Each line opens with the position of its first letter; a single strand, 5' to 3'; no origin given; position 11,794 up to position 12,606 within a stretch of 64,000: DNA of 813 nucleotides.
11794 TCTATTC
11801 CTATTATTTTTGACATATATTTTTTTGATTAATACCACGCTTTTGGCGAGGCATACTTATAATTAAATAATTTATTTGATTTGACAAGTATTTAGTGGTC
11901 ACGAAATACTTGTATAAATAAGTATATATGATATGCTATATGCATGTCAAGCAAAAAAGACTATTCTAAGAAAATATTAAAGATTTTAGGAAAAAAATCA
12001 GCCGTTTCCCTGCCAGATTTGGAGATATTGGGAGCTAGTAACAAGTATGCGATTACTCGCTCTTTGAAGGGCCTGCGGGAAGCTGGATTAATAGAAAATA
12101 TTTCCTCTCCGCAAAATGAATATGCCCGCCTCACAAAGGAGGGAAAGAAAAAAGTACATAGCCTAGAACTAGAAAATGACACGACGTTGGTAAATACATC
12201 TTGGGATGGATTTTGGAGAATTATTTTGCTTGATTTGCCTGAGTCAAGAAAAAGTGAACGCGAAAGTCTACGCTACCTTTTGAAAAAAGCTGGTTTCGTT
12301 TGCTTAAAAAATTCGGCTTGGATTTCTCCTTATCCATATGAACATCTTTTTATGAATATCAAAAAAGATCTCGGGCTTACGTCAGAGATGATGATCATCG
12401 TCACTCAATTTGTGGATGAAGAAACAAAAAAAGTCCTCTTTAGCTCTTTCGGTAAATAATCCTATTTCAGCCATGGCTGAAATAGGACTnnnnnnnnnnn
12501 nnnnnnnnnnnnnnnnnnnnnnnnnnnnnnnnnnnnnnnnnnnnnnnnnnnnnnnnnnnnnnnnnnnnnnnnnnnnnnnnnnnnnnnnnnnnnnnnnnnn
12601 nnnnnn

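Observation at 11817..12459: PaaX-family regulator divergent from dnaK with a perfect 10-N10-10 palindrome in the shared promoter; no CIRCE/HrcA signal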

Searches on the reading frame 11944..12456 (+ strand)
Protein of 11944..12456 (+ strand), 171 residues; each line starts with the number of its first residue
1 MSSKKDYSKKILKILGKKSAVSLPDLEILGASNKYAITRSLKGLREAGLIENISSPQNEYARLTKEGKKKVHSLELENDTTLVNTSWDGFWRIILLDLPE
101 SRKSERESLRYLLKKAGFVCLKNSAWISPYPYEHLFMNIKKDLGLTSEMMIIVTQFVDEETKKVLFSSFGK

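Call 3: search_protein_families(library=pfam, proteins=[window:11944-12456:+], max_evalue=0.1)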
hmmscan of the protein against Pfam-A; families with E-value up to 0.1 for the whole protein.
window:11944-12456:+ (171 aa): 1 family
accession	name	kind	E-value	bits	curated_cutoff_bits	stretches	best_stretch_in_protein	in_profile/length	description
PF20803.2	PaaX_M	-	5.1e-20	71.8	24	1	85-162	2-79/83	PaaX protein central Cas2-like domain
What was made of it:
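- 11944..12459 (+): Gene for a 171-aa short PaaX-like regulator: an N-terminal winged HTH (about residues 1-78) and a Cas2-like PaaX_M domain (about residues 85-168). It has no PaaX_C domain. Pfam PaaX_M E 5e-20 (call 3).
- On PaaX (TIGR02277 / COG3327 phenylacetic acid degradation repressor): PF20803 E 5.1e-20, residues 85-162 (call 3).
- On HrcA/CIRCE: The only Pfam hit is PaaX_M (call 3).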

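Call 9: find_homologous_proteins(query=window:11944-12456:+, max_evalue=0.001)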
Query window:11944-12456:+ (171 aa): 2113 proteins with E <= 0.001 among 2205 candidates; the best 120 are listed.
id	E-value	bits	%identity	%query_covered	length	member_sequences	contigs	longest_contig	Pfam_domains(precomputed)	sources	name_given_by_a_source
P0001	3.4e-105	367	100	100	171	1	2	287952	PF20803.3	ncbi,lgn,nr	ncbi:MAG: hypothetical protein KGL67_02635 [Patescibacteria group bacterium]|nr:hypothetical protein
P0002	3.8e-94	331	89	100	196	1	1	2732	PF20803.3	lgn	-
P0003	1.6e-92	325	88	100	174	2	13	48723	PF20803.3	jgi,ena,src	-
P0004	1.2e-91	322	86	100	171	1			PF20803.3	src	-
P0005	8.1e-91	320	87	100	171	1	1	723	PF20803.3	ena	-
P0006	6.7e-90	317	86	98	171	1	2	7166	PF20803.3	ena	-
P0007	1.2e-89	316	86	100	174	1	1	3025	PF20803.3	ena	-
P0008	1.2e-89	316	86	100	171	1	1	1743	PF20803.3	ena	-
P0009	1.3e-89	316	84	100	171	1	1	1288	PF20803.3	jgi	-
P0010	7.4e-89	313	85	98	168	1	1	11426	PF20803.3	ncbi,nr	ncbi:MAG: hypothetical protein Q7K54_04675 [Candidatus Parcubacteria bacterium]|nr:hypothetical prot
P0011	2.0e-88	312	85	100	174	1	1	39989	PF20803.3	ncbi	-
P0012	5.2e-88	311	81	100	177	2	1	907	PF20803.3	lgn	-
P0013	7.7e-88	310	82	100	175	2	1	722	PF20803.3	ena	-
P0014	9.6e-88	310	81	100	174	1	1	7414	PF20803.3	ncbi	-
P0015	1.7e-87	309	82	98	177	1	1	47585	PF20803.3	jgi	jgi:DNA-binding transcriptional regulator PaaX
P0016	3.0e-87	308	85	100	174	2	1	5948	PF20803.3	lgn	-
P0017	4.6e-87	308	85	100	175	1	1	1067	PF20803.3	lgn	-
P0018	6.2e-87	307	81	100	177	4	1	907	PF20803.3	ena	-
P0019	1.1e-86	306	82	100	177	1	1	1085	PF20803.3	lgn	-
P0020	1.2e-86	306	83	99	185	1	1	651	PF20803.3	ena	-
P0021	2.3e-86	305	81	100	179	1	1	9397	PF20803.3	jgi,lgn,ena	-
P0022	3.7e-86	305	81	100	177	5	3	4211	PF20803.3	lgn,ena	-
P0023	4.2e-86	304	82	100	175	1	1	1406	PF20803.3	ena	-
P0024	4.7e-86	304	81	100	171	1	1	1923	PF20803.3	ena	-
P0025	5.1e-86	304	81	99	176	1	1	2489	PF20803.3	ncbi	-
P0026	6.2e-86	304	89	92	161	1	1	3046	PF20803.3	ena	-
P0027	6.7e-86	304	80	100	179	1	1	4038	PF20803.3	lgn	-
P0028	7.1e-86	304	81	100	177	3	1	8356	PF20803.3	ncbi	ncbi:MAG: hypothetical protein WC783_04885 [Candidatus Paceibacterota bacterium]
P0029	7.2e-86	304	81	100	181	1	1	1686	PF20803.3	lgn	-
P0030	8.0e-86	304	81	100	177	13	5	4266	PF20803.3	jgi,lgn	jgi:DNA-binding transcriptional regulator PaaX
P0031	8.2e-86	304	80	100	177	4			PF20803.3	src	-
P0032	8.4e-86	304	81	100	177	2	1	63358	PF20803.3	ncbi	ncbi:MAG: hypothetical protein V1484_01800 [bacterium]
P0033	9.1e-86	303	78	100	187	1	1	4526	PF20803.3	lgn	-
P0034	9.9e-86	303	81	100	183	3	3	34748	PF20803.3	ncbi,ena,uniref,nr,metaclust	ncbi:hypothetical protein A2818_00420 [Candidatus Nomurabacteria bacterium RIFCSPHIGHO2_01_FULL_40_1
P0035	1.1e-85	303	82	97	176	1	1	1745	PF20803.3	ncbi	-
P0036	1.2e-85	303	80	100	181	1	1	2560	PF20803.3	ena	-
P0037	1.3e-85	303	80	100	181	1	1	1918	PF20803.3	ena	-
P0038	1.3e-85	303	80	100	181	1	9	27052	PF20803.3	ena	-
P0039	1.4e-85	303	82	100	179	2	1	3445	PF20803.3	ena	-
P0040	1.6e-85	303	80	100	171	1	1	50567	PF20803.3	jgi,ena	-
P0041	1.7e-85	302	79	100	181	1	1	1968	PF20803.3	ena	-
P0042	1.8e-85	302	81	100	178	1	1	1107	PF20803.3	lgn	-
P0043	1.9e-85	302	81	100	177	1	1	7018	PF20803.3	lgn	-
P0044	2.2e-85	302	79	100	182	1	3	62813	PF20803.3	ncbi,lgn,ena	-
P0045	3.9e-85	301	83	97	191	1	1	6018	PF20803.3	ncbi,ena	-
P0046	4.1e-85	301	79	100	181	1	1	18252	PF20803.3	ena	-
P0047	4.8e-85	301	80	100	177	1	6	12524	PF20803.3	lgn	-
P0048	5.2e-85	301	81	100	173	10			PF20803.3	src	-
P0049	5.4e-85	301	80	100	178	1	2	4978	PF20803.3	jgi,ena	jgi:DNA-binding transcriptional regulator PaaX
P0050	5.5e-85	301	78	100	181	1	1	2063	PF20803.3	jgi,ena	-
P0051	5.8e-85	301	81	100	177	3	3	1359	PF20803.3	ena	-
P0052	6.4e-85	301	81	100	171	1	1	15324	PF20803.3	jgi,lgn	jgi:DNA-binding transcriptional regulator PaaX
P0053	6.6e-85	301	81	100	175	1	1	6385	PF20803.3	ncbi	-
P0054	6.9e-85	301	79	100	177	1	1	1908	PF20803.3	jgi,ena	-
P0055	9.5e-85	300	80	100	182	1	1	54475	PF20803.3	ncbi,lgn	ncbi:MAG: hypothetical protein WD963_00115 [Candidatus Paceibacterota bacterium]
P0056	1.1e-84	300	80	100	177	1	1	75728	PF20803.3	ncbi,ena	-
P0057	1.1e-84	300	80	100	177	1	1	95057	PF20803.3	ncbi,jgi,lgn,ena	ncbi:MAG: hypothetical protein WC870_02440 [Candidatus Paceibacterota bacterium]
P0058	1.2e-84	300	80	100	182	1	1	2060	PF20803.3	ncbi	-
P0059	1.3e-84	300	79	100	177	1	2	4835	PF20803.3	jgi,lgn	jgi:DNA-binding transcriptional regulator PaaX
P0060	1.4e-84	300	80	100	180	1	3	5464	PF20803.3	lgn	-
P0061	2.1e-84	299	78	100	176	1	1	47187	PF20803.3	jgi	jgi:DNA-binding transcriptional regulator PaaX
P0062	2.1e-84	299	79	100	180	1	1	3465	PF20803.3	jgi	-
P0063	2.4e-84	299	79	100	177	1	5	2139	PF20803.3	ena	-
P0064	2.5e-84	299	81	100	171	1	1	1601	PF20803.3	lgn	-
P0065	3.0e-84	298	79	100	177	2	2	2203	PF20803.3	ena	-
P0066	3.9e-84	298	79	100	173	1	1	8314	PF20803.3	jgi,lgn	jgi:DNA-binding transcriptional regulator PaaX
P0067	4.4e-84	298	80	100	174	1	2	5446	PF20803.3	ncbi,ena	-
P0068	4.9e-84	298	79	100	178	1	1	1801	PF20803.3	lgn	-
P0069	5.4e-84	298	83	96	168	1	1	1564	PF20803.3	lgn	-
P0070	8.4e-84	297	80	100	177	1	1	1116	PF20803.3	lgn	-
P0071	9.3e-84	297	79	100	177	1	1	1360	PF20803.3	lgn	-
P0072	9.8e-84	297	78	100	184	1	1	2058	PF20803.3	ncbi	ncbi:MAG: hypothetical protein ACREGC_00865, partial [Minisyncoccia bacterium]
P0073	9.9e-84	297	80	100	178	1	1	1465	PF20803.3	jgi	jgi:DNA-binding transcriptional regulator PaaX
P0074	1.0e-83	297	76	100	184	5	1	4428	PF20803.3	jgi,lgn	jgi:DNA-binding transcriptional regulator PaaX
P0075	1.1e-83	297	78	100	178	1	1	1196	PF20803.3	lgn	-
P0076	1.1e-83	297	80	100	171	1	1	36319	PF20803.3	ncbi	-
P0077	1.2e-83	296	78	100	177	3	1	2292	PF20803.3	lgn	-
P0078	1.4e-83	296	78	100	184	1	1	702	PF20803.3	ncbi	-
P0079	1.5e-83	296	79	100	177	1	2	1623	PF20803.3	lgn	-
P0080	1.6e-83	296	80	96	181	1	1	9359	PF20803.3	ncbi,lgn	-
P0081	1.9e-83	296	79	100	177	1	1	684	PF20803.3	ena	-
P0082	2.1e-83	296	83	96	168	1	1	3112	PF20803.3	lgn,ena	-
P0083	2.1e-83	296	81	98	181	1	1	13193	PF20803.3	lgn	-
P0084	2.3e-83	296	79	100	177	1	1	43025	PF20803.3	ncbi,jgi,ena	ncbi:MAG: hypothetical protein WCW93_03030 [Candidatus Paceibacterota bacterium]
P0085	2.4e-83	295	82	96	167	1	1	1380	PF20803.3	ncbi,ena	-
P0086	3.1e-83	295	78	99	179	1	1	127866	PF20803.3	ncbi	ncbi:MAG: hypothetical protein V4439_03065 [Patescibacteria group bacterium]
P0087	3.1e-83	295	80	96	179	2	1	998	PF20803.3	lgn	-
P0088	3.4e-83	295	78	100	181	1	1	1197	PF20803.3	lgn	-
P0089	3.4e-83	295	79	98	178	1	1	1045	PF20803.3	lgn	-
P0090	3.8e-83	295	79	100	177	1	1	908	PF20803.3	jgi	jgi:DNA-binding transcriptional regulator PaaX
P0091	3.9e-83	295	77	100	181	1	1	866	PF20803.3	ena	-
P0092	4.7e-83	295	83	96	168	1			PF20803.3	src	-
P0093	4.9e-83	295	82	96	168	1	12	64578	PF20803.3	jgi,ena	-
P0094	5.2e-83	294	82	96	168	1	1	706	PF20803.3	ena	-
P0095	5.2e-83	294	79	100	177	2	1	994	PF20803.3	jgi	jgi:DNA-binding transcriptional regulator PaaX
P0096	6.0e-83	294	79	100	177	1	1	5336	PF20803.3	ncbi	-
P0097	7.0e-83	294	80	97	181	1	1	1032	PF20803.3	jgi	jgi:DNA-binding transcriptional regulator PaaX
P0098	8.2e-83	294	79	100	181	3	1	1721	PF20803.3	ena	-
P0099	8.4e-83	294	76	99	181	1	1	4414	PF20803.3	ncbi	-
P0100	8.6e-83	294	79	100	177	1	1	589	PF20803.3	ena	-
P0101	1.1e-82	293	77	100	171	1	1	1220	PF01047.29,PF12840.14,PF20803.3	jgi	jgi:DNA-binding transcriptional regulator PaaX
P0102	1.1e-82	293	79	98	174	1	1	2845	PF20803.3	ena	-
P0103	1.1e-82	293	76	100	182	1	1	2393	PF20803.3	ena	-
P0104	1.1e-82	293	78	100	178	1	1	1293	PF20803.3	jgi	jgi:DNA-binding transcriptional regulator PaaX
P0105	1.3e-82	293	80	100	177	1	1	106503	PF20803.3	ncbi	ncbi:MAG: hypothetical protein WAV23_01520 [Minisyncoccia bacterium]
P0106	1.3e-82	293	80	100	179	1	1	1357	PF20803.3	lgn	-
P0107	1.3e-82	293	78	94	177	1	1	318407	PF20803.3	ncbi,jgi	ncbi:MAG: hypothetical protein WC793_00320 [Candidatus Paceibacterota bacterium]|jgi:DNA-binding tra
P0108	1.6e-82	293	78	100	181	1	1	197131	PF20803.3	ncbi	ncbi:MAG: hypothetical protein V4504_00185 [Patescibacteria group bacterium]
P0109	1.6e-82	293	76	100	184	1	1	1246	PF20803.3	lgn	-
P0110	1.8e-82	293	77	100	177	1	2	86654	PF20803.3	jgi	jgi:DNA-binding transcriptional regulator PaaX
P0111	1.9e-82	293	78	98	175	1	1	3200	PF20803.3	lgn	-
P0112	1.9e-82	293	76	100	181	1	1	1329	PF20803.3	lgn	-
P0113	2.1e-82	292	77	99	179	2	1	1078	PF20803.3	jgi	jgi:DNA-binding transcriptional regulator PaaX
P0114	2.1e-82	292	75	100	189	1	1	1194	PF20803.3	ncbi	-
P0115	2.3e-82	292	79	100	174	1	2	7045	PF20803.3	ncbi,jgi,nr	ncbi:MAG TPA: hypothetical protein VGO21_02295 [Candidatus Paceibacterota bacterium]|jgi:DNA-binding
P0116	2.5e-82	292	77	100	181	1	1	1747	PF20803.3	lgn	-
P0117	2.7e-82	292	76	100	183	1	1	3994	PF20803.3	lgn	-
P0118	3.2e-82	292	77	100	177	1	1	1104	PF20803.3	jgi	jgi:DNA-binding transcriptional regulator PaaX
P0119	3.2e-82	292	77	100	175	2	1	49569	PF20803.3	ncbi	-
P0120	3.3e-82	292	77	100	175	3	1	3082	PF01047.29,PF20803.3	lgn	-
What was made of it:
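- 11944..12459 (+): There are 2113 homologues, and the top 120 are 75-100% identical (call 9).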

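Call 10: search_protein_families(library=ncbifam, proteins=[window:11944-12456:+], max_evalue=1)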
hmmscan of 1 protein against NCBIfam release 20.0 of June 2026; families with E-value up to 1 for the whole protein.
window:11944-12456:+ (171 aa): 2 families
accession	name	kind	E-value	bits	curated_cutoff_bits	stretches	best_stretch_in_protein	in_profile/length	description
TIGR02277.1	PaaX_trns_reg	equivalog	2.3e-07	30.7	264.55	1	37-149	37-142/279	phenylacetic acid degradation operon negative regulatory protein PaaX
NF003210.0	PRK04172.1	equivalog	0.01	14.7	350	1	7-73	7-72/496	phenylalanine--tRNA ligase subunit alpha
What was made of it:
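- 11944..12459 (+): TIGR02277 scores only 30.7 bits against a cutoff of 264.55 (call 10).
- On PaaX (TIGR02277 / COG3327 phenylacetic acid degradation repressor): TIGR02277 gives 30.7 bits against a cutoff of 264.55 (call 10).
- Closest known: PaaX. Different: It scores far below the TIGR02277 cutoff (call 10).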

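Call 12: find_related_loci(query=A1, collection=genome_contigs, flank=4000)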
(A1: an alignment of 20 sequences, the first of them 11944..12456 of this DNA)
Query A1 (171 aa) in genome_contigs; peptide patterns used: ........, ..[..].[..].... (x = any residue, [..] = any of these).
599 stretches matched a pattern (row limit reached: there are more); 346 encode a relative of the query (tblastn E <= 1e-3); the best 80 are kept; 80 distinct loci.
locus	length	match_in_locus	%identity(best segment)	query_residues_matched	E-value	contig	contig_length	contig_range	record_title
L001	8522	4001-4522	84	1-171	3e-97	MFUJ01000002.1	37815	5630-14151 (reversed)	MAG: Candidatus Nomurabacteria bacterium RIFCSPHIGHO2_12_FULL_37_29 rifcsphigho2_12_scaffold_1173, whole genome shotgun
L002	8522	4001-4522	85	1-171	3e-95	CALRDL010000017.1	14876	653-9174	MAG: Candidatus Nomurabacteria bacterium isolate TH-11nov19-85 genome assembly, contig: TH-11nov19-C9999, whole genome s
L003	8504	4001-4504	84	4-171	8e-95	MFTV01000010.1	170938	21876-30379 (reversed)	MAG: Candidatus Nomurabacteria bacterium RIFCSPHIGHO2_02_40_30 rifcsphigho2_02_sub10_scaffold_5, whole genome shotgun se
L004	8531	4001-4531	80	1-171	6e-93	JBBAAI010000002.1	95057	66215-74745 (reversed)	MAG: Candidatus Paceibacterota bacterium isolate SO_2017_GW3_38 scaffold_233_c1_OW296A_2017, whole genome shotgun sequen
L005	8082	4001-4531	81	1-171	4e-93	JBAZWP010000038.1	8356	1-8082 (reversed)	MAG: Candidatus Paceibacterota bacterium isolate SO_2017_GW1_35 NODE_31986_length_8356_cov_0.703366_OW334_2017, whole ge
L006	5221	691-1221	80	1-171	8e-92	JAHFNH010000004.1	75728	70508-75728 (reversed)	MAG: Candidatus Nomurabacteria bacterium isolate nzgw476 NODE_167_length_75729_cov_6.144509, whole genome shotgun sequen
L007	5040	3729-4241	82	6-170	1e-91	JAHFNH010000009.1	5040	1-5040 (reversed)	MAG: Candidatus Nomurabacteria bacterium isolate nzgw476 NODE_21892_length_5041_cov_4.830894, whole genome shotgun seque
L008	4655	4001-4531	79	1-171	2e-91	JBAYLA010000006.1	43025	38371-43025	MAG: Candidatus Paceibacterota bacterium isolate SO_2016_GW1_92 scaffold01672_OW334_2016, whole genome shotgun sequence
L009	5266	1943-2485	77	1-171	5e-91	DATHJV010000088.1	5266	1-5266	MAG TPA_asm: Candidatus Paceibacterota bacterium isolate SMAG_U12561 k141_160259, whole genome shotgun sequence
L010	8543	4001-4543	78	1-171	6e-91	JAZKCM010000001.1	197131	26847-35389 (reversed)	MAG: Patescibacteria group bacterium isolate ADI_H3L2_122-bin042_1 ADIH3L2_B042_1_000000000001, whole genome shotgun seq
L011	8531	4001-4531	80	1-171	2e-90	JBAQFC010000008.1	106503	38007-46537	MAG: Minisyncoccia bacterium isolate MFD12003_ilm_asm_bin59 k127_111971, whole genome shotgun sequence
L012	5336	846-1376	79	1-171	4e-90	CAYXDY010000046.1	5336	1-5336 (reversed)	MAG TPA_asm: uncultured Candidatus Saccharibacteria bacterium isolate SRP319275_co1_128 genome assembly, contig: NODE_22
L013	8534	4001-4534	78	3-171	3e-90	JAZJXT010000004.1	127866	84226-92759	MAG: Patescibacteria group bacterium isolate ADI_H1L2_2_122_18_3-bin036_1 ADIH1L22_B036_1_000000000004, whole genome sho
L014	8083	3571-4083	80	7-171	7e-90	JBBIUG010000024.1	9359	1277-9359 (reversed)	MAG: Candidatus Nomurabacteria bacterium isolate STF170223_bin_48 NODE_1541_length_9359_cov_3.925086, whole genome shotg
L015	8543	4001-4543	77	1-171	2e-89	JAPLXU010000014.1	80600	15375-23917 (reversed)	MAG: Candidatus Nomurabacteria bacterium isolate LacPavin_0419_WC70L_MAG_39_11 LacPavin_0419_WC70L_scaffold_209559, whol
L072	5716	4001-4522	65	1-171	2e-74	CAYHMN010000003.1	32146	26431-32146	MAG TPA_asm: uncultured Candidatus Saccharibacteria bacterium isolate ERP119705_co13_453 genome assembly, contig: NODE_1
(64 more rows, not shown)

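Call 30: search_solved_structures(query=A1, max_evalue=1, show_alignments=2)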
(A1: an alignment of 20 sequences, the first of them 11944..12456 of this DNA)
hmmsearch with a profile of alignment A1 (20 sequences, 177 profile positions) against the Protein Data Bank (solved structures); distinct sequences matched with E-value up to 1: 14.
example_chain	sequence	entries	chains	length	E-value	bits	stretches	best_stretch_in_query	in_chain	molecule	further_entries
6jbx_A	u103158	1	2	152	0.33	13.7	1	41-96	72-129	Fatty acid biosynthesis transcriptional regulator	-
6i7o_C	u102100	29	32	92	0.35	13.6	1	8-77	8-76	40S ribosomal protein S10-A | Small ribosomal subunit protein eS10A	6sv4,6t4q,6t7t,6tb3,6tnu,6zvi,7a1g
6woo_KK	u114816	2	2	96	0.38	13.5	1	8-77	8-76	eS10 | Small ribosomal subunit protein eS10A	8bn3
4uer_7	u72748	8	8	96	0.39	13.4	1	8-77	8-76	ES10 | 40S ribosomal protein S10-A | Small ribosomal subunit protein eS10A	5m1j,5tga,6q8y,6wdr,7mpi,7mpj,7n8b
5fci_c0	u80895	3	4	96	0.41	13.4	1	8-77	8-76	40S ribosomal protein S10-A | 40S ribosomal protein S10-A,40S ribosomal protein S10-A,40S ribosomal protein S10-A,40S ri | Small ribosomal subunit protein eS10A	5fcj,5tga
5i4l_C0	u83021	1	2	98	0.42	13.3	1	8-77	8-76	40S ribosomal protein S10-A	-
5dgf_C0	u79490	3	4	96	0.43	13.3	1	8-77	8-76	40S ribosomal protein S10-A | 40S ribosomal protein S10-A,40S ribosomal protein S10-A,40S Ribosomal Protein S10-A | 40S ribosomal protein S10-A,40S Ribosomal Pr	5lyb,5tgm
3df8_A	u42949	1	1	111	0.45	13.2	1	8-79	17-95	possible HxlR family transcriptional factor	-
4v92_BK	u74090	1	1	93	0.48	13.2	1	8-77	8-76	ES10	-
5lyb_c0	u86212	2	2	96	0.48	13.1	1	8-76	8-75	40S ribosomal protein S10-A,40S ribosomal protein S10-A,40S Ribosomal Protein S10 | 40S ribosomal protein S10-A,40S Ribosomal Protein S10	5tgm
4u3n_c0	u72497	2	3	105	0.49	13.1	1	8-77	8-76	40S ribosomal protein S10-A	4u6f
4u3m_C0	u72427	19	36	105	0.5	13.1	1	8-77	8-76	40S ribosomal protein S10-B | 40S ribosomal protein S10-A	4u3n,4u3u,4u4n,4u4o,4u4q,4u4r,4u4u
3j6x_10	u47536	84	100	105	0.51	13.1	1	8-77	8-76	40S ribosomal protein S10 | 40S ribosomal protein S10-A | eS10 (yeast S10)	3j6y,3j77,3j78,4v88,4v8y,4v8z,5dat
5fci_C0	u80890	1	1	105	0.55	13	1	8-77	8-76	40S ribosomal protein S10-A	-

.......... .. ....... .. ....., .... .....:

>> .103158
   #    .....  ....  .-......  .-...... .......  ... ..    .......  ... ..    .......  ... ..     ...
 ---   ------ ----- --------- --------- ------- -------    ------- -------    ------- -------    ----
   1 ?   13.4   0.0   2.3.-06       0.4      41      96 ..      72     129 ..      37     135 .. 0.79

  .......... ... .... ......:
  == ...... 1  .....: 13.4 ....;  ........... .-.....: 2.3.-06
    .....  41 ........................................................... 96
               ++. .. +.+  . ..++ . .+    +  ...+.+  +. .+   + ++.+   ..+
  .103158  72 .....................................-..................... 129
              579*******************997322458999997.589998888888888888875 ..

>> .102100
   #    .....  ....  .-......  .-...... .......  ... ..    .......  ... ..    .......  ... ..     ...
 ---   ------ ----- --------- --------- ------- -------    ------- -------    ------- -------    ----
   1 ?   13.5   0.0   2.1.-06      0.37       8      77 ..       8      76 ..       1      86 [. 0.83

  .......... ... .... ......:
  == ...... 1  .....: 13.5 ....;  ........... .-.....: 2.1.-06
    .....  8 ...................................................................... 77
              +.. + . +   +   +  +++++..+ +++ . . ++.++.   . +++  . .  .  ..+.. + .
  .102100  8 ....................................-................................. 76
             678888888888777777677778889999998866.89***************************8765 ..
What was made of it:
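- On PaaX (TIGR02277 / COG3327 phenylacetic acid degradation repressor): A profile search of PDB sequences finds no PaaX at E up to 1 (call 30).
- Tried and rejected: Sequence and profile searches of the PDB gave no significant hit (call 30).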

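Call 37: predict_structure(alignment_id=A1)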
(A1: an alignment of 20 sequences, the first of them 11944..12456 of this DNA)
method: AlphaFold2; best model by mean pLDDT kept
length: 171 residues; sequences in the alignment: 20
mean_pLDDT: 50.7   pTM: 0.44
mean pLDDT of the five models: 50.7, 44.2, 43.2, 41.0, 40.1
residues with pLDDT >= 90: 0; 70-90: 5; 50-70: 95; < 50: 71
segments of 3 or more residues with pLDDT < 50: 17-41, 55-59, 75-78, 88-91, 123-132, 154-171
pLDDT, mean of each block of 10 residues (from residue 1): 53 50 34 32 56 52 61 49 49 59 69 61 39 53 59 48 42 30
secondary structure, 60 per line:
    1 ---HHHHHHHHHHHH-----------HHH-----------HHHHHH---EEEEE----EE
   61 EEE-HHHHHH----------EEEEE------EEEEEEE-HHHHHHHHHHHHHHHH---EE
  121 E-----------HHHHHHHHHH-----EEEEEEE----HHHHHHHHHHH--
elements in order: H4-15 H41-46 E50-54 E59-63 H65-70 E81-85 E92-98 H100-115 E119-121 H133-142 E148-154 H159-169
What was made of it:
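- Tried and rejected: AF2 with a shallow alignment of close orthologues gave an unusable model (pLDDT 51, call 37).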
